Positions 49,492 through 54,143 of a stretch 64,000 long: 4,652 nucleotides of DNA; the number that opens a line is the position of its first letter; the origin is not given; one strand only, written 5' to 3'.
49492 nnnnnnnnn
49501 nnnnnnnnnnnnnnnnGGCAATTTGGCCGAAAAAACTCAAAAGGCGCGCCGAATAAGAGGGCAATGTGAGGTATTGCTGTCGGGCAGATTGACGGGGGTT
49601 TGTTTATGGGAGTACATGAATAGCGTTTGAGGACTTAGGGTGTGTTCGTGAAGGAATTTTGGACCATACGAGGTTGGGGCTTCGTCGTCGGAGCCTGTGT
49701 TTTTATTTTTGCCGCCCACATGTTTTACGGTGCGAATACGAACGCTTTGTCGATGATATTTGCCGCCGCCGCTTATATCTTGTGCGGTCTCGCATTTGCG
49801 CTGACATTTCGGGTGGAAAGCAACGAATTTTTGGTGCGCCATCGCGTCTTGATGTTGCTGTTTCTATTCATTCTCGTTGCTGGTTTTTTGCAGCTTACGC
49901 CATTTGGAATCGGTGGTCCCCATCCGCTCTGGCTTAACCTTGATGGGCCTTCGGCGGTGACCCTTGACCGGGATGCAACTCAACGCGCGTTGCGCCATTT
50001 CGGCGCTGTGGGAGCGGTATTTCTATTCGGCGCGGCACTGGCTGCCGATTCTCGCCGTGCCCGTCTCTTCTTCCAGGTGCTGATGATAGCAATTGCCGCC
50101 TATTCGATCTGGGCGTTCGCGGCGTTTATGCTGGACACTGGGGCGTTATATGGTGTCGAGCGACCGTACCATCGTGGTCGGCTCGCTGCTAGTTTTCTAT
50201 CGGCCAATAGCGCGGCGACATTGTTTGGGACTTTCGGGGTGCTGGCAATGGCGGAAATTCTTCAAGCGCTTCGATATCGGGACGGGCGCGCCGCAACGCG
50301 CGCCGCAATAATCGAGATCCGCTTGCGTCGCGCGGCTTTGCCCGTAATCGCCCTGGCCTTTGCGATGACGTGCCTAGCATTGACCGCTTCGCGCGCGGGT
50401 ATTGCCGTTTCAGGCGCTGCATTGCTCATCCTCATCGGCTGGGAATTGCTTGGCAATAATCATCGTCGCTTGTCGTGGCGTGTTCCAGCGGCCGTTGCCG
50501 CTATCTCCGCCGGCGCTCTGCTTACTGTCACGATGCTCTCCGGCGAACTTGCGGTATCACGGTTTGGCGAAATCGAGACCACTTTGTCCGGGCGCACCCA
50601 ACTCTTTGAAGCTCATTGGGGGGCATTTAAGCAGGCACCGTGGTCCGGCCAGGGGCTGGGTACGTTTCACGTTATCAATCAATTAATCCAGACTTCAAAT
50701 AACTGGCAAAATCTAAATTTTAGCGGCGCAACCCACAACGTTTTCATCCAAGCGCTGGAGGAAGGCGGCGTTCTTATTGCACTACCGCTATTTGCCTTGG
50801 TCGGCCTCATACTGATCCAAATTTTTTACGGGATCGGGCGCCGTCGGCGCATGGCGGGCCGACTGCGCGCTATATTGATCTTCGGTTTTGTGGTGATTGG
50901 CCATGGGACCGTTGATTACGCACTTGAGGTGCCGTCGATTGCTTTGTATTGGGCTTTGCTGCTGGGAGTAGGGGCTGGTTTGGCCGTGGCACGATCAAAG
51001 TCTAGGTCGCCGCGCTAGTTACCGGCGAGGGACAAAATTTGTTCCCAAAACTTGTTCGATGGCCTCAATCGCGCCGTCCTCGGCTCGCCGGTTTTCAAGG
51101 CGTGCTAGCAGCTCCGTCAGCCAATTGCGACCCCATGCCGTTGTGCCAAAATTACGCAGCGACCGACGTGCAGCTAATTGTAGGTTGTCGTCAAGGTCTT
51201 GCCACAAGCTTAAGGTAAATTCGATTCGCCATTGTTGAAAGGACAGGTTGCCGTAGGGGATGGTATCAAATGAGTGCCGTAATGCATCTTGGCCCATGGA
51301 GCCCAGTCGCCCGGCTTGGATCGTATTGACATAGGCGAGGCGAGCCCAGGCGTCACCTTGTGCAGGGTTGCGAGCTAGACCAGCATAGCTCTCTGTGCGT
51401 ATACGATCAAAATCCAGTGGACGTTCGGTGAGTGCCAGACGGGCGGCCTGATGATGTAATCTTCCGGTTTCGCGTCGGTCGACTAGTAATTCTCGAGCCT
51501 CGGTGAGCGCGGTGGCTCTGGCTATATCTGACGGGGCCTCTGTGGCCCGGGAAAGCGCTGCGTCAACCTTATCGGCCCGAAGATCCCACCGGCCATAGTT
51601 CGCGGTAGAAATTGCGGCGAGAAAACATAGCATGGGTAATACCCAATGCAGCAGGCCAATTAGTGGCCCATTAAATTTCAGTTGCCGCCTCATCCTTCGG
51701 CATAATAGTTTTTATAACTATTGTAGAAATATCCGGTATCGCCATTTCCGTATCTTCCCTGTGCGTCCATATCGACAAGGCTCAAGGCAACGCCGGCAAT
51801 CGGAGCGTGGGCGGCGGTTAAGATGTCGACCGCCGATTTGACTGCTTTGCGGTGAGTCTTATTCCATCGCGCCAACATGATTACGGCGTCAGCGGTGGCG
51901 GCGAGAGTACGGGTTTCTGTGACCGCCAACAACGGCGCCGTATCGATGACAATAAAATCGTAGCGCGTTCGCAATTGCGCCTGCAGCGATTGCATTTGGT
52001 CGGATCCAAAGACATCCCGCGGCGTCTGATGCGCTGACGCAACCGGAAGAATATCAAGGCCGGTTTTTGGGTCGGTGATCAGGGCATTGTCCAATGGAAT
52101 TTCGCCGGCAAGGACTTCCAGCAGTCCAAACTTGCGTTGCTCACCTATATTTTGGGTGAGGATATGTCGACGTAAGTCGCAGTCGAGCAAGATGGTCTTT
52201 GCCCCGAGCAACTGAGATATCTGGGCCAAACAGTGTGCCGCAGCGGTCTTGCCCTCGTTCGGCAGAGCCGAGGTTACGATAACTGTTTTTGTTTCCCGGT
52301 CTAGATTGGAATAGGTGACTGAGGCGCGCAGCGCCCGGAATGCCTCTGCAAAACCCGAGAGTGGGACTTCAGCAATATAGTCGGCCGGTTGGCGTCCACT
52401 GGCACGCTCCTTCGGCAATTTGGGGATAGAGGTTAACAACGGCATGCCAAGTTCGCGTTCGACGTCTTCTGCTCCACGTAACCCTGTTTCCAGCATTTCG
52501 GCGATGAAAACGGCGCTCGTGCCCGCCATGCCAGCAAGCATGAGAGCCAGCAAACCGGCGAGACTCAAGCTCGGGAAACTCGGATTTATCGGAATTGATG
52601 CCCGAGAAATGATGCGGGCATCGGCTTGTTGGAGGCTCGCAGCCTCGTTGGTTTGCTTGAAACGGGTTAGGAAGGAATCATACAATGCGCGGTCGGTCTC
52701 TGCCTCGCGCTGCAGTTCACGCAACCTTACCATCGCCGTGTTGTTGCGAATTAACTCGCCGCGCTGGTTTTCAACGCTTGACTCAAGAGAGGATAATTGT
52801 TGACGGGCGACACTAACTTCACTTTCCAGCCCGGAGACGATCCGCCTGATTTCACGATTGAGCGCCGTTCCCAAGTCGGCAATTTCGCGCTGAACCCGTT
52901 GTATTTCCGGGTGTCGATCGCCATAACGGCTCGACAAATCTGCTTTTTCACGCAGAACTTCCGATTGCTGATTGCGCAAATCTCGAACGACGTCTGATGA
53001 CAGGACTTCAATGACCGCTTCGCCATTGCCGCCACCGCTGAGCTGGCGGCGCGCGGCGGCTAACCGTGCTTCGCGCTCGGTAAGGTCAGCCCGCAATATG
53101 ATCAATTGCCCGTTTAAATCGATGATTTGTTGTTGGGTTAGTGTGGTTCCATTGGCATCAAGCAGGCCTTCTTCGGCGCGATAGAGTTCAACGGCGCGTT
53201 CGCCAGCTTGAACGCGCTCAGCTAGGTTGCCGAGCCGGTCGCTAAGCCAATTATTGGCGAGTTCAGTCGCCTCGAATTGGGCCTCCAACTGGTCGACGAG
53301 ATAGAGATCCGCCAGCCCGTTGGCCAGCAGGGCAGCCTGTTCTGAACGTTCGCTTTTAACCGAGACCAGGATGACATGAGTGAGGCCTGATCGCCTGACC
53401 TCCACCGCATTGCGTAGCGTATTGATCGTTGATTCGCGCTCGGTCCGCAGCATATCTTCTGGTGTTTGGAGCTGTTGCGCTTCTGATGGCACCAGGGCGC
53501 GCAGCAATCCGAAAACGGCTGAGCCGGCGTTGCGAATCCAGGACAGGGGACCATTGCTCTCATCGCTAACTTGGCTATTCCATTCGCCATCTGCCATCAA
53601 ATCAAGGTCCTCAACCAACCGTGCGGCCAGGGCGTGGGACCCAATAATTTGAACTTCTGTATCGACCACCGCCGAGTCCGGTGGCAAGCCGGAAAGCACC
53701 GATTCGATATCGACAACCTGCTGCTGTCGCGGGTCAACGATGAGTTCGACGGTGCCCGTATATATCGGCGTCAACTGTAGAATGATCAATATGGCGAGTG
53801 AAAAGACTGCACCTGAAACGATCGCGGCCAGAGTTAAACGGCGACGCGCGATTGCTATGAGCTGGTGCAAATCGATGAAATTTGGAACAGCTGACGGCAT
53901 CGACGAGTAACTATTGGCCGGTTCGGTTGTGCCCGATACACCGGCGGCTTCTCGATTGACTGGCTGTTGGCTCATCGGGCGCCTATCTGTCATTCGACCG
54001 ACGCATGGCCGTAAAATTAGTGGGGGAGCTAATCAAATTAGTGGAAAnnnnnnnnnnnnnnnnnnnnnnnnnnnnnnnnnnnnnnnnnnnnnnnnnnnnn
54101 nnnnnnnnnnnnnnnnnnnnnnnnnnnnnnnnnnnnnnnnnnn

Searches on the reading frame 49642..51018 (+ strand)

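Call 45: search_protein_families(library=pfam, proteins=[window:49642-51018:+], max_evalue=0.00001)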
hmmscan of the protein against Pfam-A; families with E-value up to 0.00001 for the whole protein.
window:49642-51018:+ (458 aa): 1 family
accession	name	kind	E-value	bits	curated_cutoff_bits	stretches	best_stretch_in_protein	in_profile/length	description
PF04932.20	Wzy_C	-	2e-13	50.8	31.7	1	237-378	2-143/149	O-Antigen ligase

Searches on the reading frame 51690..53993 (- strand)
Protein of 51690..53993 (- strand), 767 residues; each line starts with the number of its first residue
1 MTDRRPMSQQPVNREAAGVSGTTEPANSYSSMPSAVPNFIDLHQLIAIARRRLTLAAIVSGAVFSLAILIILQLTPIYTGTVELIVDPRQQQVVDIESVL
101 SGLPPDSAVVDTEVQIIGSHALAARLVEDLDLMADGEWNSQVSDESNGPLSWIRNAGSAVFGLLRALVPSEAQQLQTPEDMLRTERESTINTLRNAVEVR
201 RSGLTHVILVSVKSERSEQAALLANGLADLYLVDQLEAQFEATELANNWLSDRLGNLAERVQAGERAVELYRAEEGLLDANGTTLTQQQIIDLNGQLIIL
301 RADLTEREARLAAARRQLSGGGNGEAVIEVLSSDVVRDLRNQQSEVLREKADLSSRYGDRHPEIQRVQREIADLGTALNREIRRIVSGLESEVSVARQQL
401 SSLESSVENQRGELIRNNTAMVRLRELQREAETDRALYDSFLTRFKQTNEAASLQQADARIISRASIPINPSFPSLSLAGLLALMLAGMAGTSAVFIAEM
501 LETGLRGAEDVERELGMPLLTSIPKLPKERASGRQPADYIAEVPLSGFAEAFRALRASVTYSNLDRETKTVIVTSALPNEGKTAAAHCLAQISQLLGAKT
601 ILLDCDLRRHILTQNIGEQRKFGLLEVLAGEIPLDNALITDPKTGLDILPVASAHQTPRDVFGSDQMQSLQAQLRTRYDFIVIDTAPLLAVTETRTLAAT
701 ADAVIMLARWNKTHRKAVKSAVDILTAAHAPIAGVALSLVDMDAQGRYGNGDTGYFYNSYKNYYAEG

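Call 45: search_protein_families(library=pfam, proteins=[window:51690-53993:-], max_evalue=0.00001)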
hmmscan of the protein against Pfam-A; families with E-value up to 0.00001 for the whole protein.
window:51690-53993:- (767 aa): 2 families
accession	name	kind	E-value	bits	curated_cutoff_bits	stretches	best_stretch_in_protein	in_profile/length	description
PF13807.11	GNVR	-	1.5e-09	38.1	27.7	1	424-498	7-80/82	G-rich domain on putative tyrosine kinase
PF13614.12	AAA_31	-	9.9e-08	32.6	27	1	581-706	14-145/177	AAA domain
